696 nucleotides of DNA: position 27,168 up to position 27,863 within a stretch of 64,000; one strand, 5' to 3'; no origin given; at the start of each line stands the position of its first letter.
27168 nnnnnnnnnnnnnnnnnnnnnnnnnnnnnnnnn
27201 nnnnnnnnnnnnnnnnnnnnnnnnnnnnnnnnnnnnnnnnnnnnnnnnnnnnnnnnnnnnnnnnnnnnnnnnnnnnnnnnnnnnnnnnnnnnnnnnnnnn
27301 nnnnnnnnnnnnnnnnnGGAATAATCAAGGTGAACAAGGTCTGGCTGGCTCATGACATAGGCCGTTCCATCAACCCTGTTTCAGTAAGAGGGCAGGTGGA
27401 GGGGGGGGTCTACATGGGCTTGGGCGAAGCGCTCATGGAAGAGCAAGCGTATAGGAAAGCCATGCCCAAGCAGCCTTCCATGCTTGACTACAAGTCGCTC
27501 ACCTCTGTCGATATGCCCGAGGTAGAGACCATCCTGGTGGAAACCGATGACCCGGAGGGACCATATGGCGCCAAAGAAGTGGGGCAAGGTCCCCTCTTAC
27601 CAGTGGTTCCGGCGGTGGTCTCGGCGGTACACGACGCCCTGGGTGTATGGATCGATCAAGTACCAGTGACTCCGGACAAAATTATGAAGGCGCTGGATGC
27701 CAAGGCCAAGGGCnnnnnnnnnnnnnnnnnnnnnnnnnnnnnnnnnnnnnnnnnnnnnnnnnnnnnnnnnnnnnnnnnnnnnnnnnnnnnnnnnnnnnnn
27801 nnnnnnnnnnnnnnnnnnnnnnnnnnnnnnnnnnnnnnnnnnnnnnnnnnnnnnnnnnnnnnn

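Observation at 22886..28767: Hcr-like molybdoenzyme with a CX15CX7CX8C insertion in its FAD subunit, co-operonic with a 7Fe ferredoxin and LeuCD-like dehydratase subunits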

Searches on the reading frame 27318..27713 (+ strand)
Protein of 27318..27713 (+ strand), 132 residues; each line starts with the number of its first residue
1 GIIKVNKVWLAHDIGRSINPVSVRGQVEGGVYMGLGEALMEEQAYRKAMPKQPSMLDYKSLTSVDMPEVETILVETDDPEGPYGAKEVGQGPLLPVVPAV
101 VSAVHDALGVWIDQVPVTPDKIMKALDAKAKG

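Call 83: search_solved_structures(query=window:27318-27713:+, show_alignments=5, max_evalue=0.00001)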
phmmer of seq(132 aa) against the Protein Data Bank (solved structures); distinct sequences matched with E-value up to 0.00001: 15.
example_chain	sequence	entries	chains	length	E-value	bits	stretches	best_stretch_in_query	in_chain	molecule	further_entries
1rm6_A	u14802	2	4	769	9.2e-34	119.8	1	3-130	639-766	4-hydroxybenzoyl-CoA reductase alpha subunit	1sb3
3hrd_B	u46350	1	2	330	3.1e-27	98.7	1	3-130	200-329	Nicotinate dehydrogenase medium molybdopterin subunit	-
1t3q_B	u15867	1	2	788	3.2e-17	66.3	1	5-127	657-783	quinoline 2-oxidoreductase large subunit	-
7dqx_A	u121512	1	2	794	5e-17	65.7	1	12-124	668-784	6-hydroxypseudooxynicotine dehydrogenase complex subunit gamma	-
8uem_A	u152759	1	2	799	1.3e-16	64.3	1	2-130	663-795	Carbon monoxide dehydrogenase (Large chain), CoxL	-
5g5g_C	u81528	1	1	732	1.1e-13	54.9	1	3-126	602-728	PUTATIVE XANTHINE DEHYDROGENASE YAGS FAD-BINDING SUBUNIT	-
5g5h_C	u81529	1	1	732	1.1e-13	54.9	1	3-126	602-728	Aldehyde oxidoreductase molybdenum-binding subunit PaoC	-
1dgj_A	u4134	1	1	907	4.3e-13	53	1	5-126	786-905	ALDEHYDE OXIDOREDUCTASE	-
5y6q_C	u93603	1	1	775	2.5e-11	47.3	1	1-122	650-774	Aldehyde oxidase large subunit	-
1sij_A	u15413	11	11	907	7.4e-11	45.7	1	5-128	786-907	Aldehyde oxidoreductase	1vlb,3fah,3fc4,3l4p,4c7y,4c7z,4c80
1ffu_B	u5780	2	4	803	9.3e-11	45.4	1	3-126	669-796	CUTL, MOLYBDOPROTEIN OF CARBON MONOXIDE DEHYDROGENASE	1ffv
1n5w_B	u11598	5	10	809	1.7e-10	44.6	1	1-108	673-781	Carbon monoxide dehydrogenase large chain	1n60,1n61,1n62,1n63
1zxi_B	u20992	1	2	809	1.7e-10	44.6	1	1-108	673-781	Carbon monoxide dehydrogenase large chain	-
4zoh_A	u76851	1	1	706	4.7e-08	36.7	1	5-121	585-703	Putative oxidoreductase molybdopterin-binding subunit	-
8gy3_C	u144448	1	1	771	7.5e-08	36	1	1-126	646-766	Large subunit of aldehyde dehydrogenase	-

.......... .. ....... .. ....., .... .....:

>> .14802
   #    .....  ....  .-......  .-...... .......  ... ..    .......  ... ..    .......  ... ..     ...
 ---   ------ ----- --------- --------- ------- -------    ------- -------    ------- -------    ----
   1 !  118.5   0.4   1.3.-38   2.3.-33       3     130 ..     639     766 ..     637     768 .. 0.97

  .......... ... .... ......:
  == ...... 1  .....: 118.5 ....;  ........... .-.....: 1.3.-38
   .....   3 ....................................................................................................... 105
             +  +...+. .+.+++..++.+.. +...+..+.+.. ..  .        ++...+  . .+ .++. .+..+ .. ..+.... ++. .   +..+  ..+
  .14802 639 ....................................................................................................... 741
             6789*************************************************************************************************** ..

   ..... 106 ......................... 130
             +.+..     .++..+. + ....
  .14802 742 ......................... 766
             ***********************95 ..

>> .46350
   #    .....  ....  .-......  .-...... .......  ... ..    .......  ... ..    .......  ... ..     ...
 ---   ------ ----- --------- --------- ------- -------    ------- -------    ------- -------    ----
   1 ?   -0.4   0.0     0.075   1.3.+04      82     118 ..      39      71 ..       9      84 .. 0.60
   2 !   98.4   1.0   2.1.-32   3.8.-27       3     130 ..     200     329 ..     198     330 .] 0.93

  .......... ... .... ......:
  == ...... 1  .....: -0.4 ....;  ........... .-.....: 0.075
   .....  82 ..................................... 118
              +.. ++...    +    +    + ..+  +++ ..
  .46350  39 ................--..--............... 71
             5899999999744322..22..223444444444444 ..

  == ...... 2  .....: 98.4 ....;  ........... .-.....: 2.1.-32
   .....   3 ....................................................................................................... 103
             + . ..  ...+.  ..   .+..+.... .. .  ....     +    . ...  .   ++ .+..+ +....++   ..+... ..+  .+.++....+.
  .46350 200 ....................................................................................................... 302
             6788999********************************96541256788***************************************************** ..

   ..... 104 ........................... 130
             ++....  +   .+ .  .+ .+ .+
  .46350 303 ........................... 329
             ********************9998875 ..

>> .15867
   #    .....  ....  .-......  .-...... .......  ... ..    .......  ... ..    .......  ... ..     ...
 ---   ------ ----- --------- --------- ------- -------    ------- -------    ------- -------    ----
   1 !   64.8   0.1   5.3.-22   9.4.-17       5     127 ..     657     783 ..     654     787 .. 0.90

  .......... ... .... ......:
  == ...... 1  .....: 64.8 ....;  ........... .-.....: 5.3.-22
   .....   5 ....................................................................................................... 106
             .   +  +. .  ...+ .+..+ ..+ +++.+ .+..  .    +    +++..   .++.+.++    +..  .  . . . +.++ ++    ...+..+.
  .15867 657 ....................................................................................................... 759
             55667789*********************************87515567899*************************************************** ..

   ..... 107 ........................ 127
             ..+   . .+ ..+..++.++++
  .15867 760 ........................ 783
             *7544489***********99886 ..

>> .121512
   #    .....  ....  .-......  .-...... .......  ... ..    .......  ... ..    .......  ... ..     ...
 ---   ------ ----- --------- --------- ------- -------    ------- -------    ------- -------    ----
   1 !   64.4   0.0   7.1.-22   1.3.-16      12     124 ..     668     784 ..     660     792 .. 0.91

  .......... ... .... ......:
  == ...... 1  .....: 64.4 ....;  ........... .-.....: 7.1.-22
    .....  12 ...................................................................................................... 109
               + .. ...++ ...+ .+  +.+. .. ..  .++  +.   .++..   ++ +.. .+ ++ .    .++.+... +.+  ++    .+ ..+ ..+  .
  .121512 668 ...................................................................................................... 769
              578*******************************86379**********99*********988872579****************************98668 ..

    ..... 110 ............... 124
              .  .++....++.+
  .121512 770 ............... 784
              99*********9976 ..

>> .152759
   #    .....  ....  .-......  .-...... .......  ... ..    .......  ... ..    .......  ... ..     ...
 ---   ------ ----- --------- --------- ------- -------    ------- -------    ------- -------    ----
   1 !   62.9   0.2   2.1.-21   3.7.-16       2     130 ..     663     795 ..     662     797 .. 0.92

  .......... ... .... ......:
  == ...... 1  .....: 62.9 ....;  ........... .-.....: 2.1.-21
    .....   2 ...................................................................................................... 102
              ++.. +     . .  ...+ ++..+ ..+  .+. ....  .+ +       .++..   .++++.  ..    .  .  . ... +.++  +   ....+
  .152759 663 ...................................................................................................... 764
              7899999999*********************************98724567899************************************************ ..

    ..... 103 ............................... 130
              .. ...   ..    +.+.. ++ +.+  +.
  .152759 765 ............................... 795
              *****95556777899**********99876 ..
